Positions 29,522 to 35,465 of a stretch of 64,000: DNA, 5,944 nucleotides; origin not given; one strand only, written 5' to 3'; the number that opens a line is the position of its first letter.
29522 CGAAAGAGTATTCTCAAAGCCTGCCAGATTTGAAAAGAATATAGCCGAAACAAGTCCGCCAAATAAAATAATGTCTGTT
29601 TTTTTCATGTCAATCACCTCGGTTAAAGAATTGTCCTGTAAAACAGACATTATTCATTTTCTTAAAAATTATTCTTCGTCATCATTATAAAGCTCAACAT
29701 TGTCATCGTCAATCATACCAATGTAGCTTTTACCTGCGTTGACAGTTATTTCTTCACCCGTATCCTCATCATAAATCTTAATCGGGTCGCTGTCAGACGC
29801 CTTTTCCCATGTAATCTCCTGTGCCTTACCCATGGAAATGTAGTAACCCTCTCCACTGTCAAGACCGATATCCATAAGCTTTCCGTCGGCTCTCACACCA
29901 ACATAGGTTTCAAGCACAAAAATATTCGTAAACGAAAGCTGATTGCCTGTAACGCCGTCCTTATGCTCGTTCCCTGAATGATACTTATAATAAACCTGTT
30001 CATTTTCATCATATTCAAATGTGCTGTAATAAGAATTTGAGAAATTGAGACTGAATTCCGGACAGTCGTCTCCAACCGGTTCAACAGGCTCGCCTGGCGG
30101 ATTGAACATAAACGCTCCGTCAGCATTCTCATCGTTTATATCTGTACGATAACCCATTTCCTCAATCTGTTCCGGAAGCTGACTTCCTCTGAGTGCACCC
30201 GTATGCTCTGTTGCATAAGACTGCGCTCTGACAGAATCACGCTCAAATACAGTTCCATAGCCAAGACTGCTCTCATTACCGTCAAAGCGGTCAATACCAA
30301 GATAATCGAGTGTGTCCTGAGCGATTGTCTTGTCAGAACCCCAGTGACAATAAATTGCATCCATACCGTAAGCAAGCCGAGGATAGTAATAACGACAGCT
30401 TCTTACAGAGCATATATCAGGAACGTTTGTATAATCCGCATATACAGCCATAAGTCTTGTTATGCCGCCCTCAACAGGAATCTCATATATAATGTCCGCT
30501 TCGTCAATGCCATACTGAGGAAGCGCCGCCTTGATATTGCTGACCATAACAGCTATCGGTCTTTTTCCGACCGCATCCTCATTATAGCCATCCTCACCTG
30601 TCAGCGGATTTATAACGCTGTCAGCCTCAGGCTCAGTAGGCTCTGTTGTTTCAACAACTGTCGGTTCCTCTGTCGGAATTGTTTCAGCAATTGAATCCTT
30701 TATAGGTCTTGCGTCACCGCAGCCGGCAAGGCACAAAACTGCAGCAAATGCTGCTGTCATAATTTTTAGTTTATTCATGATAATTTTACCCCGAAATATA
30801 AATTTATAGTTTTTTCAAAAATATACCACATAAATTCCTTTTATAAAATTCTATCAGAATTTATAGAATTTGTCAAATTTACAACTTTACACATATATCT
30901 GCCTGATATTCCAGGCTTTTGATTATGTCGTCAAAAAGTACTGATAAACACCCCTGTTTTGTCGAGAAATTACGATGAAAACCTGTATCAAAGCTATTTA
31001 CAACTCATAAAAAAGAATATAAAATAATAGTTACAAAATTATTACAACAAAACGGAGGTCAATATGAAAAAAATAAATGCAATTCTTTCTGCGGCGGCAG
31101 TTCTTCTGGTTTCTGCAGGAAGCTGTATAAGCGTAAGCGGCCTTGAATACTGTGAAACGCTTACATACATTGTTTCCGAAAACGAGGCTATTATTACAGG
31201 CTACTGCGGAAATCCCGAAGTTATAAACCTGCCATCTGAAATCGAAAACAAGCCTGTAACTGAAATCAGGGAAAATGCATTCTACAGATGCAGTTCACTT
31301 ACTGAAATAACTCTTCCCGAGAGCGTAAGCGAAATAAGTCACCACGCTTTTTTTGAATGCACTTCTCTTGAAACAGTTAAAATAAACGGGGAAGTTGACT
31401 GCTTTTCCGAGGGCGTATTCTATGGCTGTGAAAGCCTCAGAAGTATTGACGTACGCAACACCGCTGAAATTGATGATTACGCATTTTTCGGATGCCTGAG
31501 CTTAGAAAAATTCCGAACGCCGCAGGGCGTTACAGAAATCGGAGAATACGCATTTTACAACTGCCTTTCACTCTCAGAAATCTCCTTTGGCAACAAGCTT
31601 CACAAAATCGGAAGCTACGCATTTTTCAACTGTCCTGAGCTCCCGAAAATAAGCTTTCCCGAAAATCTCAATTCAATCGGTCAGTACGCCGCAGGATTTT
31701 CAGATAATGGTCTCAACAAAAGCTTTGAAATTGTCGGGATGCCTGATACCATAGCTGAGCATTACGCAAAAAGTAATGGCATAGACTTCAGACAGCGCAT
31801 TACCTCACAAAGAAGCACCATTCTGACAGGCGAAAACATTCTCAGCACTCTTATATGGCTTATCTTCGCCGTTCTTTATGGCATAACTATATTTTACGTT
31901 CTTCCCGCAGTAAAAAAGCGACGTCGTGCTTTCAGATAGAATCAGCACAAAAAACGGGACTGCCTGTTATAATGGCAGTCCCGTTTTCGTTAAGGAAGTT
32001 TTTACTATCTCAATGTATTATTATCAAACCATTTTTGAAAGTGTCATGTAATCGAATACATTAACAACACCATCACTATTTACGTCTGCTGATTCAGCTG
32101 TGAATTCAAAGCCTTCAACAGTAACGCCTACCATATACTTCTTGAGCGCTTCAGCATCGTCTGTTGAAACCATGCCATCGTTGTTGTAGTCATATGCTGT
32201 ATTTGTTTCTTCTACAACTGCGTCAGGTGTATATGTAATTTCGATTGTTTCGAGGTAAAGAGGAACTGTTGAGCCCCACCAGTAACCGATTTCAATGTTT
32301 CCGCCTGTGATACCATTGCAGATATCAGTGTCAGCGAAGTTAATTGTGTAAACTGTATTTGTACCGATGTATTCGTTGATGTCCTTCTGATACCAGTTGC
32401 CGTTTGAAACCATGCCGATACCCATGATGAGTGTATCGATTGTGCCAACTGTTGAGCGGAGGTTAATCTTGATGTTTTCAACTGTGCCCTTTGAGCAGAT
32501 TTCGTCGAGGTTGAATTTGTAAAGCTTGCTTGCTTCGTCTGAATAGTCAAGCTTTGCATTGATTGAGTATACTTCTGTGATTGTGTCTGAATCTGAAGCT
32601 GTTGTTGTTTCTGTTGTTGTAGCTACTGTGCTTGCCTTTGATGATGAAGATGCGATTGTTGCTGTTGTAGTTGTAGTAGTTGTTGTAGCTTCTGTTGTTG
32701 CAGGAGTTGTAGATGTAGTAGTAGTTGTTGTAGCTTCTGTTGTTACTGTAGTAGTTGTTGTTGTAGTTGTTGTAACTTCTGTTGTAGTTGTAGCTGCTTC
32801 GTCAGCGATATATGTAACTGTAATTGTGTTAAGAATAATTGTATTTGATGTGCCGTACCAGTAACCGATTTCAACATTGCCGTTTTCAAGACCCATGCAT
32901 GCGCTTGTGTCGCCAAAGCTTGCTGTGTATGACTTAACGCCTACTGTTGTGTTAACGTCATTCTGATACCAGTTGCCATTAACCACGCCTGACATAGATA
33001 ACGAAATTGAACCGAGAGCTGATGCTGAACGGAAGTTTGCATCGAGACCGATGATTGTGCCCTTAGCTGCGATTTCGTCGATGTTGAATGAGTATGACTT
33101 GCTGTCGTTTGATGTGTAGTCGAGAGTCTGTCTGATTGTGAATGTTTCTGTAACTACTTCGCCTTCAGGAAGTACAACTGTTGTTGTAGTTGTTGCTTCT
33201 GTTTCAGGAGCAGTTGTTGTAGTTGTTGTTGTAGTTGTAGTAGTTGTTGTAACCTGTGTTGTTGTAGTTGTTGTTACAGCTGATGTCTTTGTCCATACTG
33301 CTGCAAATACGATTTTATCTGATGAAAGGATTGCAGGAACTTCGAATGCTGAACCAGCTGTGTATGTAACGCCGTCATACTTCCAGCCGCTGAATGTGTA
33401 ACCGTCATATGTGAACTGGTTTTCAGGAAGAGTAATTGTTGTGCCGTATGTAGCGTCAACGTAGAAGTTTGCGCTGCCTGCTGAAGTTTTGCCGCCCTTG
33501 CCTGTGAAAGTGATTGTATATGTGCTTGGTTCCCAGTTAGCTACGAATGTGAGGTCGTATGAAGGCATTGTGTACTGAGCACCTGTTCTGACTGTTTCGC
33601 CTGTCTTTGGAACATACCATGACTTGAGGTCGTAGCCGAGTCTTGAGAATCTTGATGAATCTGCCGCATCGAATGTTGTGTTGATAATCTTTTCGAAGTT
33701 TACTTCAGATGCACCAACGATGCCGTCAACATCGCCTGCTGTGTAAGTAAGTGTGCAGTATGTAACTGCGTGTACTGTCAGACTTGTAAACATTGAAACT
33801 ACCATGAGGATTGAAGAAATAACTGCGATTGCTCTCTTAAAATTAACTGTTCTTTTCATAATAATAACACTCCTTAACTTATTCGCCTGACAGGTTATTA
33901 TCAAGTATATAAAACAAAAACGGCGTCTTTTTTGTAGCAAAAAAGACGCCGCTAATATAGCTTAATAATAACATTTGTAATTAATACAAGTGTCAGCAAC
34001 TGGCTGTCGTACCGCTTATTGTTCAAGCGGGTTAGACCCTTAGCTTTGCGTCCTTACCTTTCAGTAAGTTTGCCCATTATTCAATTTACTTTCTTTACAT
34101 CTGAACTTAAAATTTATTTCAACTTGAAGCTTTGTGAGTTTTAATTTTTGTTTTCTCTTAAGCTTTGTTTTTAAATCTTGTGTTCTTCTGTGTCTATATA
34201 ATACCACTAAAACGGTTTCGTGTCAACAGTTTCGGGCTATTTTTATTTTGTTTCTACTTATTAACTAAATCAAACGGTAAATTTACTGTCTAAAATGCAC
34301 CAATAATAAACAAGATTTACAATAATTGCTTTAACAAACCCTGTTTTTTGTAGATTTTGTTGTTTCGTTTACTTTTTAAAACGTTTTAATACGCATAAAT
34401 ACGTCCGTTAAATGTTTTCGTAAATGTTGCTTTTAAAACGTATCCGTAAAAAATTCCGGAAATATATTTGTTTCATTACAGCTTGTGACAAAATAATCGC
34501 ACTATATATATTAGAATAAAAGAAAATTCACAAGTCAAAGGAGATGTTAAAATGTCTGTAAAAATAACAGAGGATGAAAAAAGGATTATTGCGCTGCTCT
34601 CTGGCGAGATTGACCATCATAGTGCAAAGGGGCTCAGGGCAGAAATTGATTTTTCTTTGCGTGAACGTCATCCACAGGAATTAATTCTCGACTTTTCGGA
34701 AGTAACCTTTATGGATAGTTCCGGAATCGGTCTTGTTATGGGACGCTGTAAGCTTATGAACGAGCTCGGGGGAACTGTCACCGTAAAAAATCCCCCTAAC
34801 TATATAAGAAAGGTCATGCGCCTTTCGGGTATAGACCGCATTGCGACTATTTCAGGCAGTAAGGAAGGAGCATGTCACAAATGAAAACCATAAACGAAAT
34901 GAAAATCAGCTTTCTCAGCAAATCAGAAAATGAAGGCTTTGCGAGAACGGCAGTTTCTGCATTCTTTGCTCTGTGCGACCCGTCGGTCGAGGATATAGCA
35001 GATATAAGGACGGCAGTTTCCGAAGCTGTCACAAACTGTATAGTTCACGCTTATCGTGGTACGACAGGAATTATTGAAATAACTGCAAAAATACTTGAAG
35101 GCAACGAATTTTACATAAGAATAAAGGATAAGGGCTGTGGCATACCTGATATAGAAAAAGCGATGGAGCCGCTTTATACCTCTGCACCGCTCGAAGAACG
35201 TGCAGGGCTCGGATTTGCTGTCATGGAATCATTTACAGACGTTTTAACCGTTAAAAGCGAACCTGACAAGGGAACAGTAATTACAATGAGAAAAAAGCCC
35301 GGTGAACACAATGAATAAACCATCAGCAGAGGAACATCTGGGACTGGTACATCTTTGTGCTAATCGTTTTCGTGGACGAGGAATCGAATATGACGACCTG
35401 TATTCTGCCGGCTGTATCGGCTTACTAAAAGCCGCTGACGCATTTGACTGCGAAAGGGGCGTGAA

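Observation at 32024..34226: c-di-GMP-I riboswitch gating a non-catalytic cellulosomal (dockerin) adhesin-like protein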

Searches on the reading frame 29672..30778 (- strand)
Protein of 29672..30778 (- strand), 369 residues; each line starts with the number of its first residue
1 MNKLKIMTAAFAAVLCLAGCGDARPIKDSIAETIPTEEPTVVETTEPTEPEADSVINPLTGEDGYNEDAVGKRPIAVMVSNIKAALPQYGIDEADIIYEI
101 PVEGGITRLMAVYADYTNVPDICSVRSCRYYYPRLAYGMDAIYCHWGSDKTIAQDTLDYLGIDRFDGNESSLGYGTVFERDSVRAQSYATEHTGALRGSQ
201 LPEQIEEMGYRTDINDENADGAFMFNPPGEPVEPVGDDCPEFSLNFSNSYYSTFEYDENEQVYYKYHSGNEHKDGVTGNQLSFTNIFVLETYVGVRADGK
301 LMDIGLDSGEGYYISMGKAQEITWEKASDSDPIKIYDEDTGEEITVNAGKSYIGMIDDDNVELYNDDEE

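Call 17: search_protein_families(library=pfam, proteins=[window:29672-30778:-], max_evalue=0.01)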
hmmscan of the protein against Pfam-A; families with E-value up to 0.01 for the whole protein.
window:29672-30778:- (369 aa): 2 families
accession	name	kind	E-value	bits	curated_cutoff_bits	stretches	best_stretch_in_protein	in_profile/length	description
PF11258.13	DUF3048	-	2.8e-42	144.8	25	1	59-211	1-148/148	Protein of unknown function (DUF3048) N-terminal domain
PF17479.7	DUF3048_C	-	4.4e-29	101.6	25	1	243-353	2-114/114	Protein of unknown function (DUF3048) C-terminal domain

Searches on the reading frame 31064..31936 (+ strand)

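Call 17: search_protein_families(library=pfam, proteins=[window:31064-31936:+], max_evalue=0.01)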
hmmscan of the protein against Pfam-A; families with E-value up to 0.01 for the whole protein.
window:31064-31936:+ (291 aa): 2 families
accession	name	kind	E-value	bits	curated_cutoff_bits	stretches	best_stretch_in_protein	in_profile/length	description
PF13306.12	LRR_5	-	6.1e-43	146.2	27.7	2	117-215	6-101/127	BspA type Leucine rich repeat region (6 copies)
PF13855.12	LRR_8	-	5.2e-08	33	27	0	62-108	10-57/61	Leucine rich repeat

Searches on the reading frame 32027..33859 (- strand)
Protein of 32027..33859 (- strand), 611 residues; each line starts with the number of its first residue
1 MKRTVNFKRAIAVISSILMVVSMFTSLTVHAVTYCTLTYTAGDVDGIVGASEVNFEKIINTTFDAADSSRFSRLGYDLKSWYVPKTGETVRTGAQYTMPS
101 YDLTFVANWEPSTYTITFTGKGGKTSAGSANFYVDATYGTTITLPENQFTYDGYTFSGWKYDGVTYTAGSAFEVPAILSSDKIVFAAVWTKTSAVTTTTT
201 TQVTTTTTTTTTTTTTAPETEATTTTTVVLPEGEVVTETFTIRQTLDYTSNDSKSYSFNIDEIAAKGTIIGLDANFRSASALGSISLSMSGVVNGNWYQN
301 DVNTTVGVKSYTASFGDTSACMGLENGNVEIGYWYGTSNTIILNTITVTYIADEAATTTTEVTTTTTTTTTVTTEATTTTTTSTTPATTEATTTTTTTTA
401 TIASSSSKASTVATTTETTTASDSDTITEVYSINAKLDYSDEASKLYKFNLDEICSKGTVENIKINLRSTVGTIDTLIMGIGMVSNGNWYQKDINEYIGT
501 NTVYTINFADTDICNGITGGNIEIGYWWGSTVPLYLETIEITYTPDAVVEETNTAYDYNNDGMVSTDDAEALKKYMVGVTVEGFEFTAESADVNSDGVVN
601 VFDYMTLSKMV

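Call 5: search_protein_families(library=pfam, proteins=[window:32027-33859:-], max_evalue=1)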
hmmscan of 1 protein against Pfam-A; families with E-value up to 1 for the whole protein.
window:32027-33859:- (611 aa): 6 families
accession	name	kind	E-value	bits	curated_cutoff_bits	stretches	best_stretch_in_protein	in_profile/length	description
PF00404.24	Dockerin_1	-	3.7e-09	37.1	22.9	1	556-610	2-55/57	Dockerin type I domain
PF09479.16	Flg_new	-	1.5e-07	31.8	27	2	114-171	1-53/65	Listeria-Bacteroides repeat domain (List_Bact_rpt)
PF13499.12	EF-hand_7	-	0.00059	20.6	30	1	555-607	10-65/67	EF-hand domain pair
PF13202.12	EF-hand_5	-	0.16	11.9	25.9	0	555-567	7-19/25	EF hand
PF07703.20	A2M_BRD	-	0.19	12.5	22.7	1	80-142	35-99/140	Alpha-2-macroglobulin bait region domain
PF00036.39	EF-hand_1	-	0.33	11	25.4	0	555-568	8-21/29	EF hand domain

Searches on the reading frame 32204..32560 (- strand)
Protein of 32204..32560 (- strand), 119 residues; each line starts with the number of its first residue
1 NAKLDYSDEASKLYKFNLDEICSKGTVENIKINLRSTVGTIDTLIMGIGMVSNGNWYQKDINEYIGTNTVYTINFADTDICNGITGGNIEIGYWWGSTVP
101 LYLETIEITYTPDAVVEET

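Call 46: search_protein_families(library=pfam, proteins=[window:32204-32560:-], max_evalue=10)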
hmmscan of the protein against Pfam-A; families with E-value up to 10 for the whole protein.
window:32204-32560:- (119 aa): 1 family
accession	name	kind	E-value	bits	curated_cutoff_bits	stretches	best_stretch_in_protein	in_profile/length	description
PF18522.7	DUF5620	-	0.00024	21.9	25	1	10-98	3-104/120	Domain of unknown function (DUF5620)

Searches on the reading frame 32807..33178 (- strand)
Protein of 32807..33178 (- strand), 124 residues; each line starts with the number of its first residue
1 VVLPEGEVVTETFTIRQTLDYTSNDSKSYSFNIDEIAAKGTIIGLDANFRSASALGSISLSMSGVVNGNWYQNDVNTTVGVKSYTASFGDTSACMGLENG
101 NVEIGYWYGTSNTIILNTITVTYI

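Call 46: search_protein_families(library=pfam, proteins=[window:32807-33178:-], max_evalue=10)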
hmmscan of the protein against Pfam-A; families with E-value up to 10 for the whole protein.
window:32807-33178:- (124 aa): 2 families
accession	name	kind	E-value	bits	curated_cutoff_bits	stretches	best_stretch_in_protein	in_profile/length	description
PF18522.7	DUF5620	-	0.015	16.1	25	1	66-122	54-120/120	Domain of unknown function (DUF5620)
PF23491.1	bPH_8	-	0.031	14.5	27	1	95-124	38-67/82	SunI-like bacterial PH domain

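Call 80: search_solved_structures(query=A3, max_evalue=1, show_alignments=2)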
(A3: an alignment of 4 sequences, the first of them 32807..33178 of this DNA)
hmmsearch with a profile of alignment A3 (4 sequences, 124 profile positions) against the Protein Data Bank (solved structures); distinct sequences matched with E-value up to 1: 2.
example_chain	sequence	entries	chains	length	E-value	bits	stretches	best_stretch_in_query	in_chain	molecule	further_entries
4d3l_A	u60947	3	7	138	0.0089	19.4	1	17-117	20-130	CARBOHYDRATE BINDING MODULE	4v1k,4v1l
6cvn_D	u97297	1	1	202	0.93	12.9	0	2-46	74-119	Microtubule-associated protein tau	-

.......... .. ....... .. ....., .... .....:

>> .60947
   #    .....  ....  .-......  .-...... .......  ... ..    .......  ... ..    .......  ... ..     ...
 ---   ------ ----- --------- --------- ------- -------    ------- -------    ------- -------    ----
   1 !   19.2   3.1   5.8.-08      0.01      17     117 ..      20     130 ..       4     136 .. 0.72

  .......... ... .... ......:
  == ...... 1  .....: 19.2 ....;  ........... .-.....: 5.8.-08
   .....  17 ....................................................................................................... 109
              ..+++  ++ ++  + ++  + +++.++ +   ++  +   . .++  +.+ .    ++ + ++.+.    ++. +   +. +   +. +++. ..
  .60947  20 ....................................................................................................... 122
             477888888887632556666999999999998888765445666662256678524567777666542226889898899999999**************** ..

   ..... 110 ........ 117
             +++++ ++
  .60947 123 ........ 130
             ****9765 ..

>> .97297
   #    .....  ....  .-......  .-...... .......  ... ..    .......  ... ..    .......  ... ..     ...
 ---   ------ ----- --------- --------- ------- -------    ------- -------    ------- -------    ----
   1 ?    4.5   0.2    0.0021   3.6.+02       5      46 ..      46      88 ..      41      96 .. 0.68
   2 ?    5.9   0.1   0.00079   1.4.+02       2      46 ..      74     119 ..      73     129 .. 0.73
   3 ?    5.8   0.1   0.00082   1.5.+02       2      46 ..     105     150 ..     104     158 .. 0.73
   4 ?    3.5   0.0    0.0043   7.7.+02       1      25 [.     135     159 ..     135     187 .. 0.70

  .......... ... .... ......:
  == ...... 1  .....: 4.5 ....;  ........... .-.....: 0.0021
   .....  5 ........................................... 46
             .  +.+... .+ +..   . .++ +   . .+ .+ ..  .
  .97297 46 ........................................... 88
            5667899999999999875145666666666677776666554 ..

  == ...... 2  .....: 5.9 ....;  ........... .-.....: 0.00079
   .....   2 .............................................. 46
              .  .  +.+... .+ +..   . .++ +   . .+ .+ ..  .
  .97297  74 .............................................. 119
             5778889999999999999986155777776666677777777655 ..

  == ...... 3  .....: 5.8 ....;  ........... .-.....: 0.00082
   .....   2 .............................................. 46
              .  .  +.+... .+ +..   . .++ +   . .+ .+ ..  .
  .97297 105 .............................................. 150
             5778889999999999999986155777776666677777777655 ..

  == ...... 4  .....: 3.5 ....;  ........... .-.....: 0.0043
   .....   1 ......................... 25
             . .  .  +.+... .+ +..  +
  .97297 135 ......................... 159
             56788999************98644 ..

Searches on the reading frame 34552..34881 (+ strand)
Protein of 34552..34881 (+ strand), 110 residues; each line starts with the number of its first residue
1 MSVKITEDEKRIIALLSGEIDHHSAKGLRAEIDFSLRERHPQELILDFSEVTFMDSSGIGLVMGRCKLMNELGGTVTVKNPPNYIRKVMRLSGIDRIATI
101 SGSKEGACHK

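Call 17: search_protein_families(library=pfam, proteins=[window:34552-34881:+], max_evalue=0.01)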
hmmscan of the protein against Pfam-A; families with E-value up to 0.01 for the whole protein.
window:34552-34881:+ (110 aa): 2 families
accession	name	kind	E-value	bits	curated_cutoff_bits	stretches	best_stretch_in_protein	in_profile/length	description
PF01740.26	STAS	-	3.7e-18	65.7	22.6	1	12-103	11-102/106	STAS domain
PF13466.11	STAS_2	-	3.9e-13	49.8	29.2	1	16-95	3-80/80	STAS domain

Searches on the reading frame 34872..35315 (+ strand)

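Call 17: search_protein_families(library=pfam, proteins=[window:34872-35315:+], max_evalue=0.01)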
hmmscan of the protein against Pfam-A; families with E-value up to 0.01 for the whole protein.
window:34872-35315:+ (148 aa): 2 families
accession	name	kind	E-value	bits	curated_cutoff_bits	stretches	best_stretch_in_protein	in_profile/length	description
PF13581.12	HATPase_c_2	-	3.1e-19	69.7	27.4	1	19-141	6-127/127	Histidine kinase-like ATPase domain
PF02518.31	HATPase_c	-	1.8e-15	57.8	26.4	1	41-141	2-107/111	Histidine kinase-, DNA gyrase B-, and HSP90-like ATPase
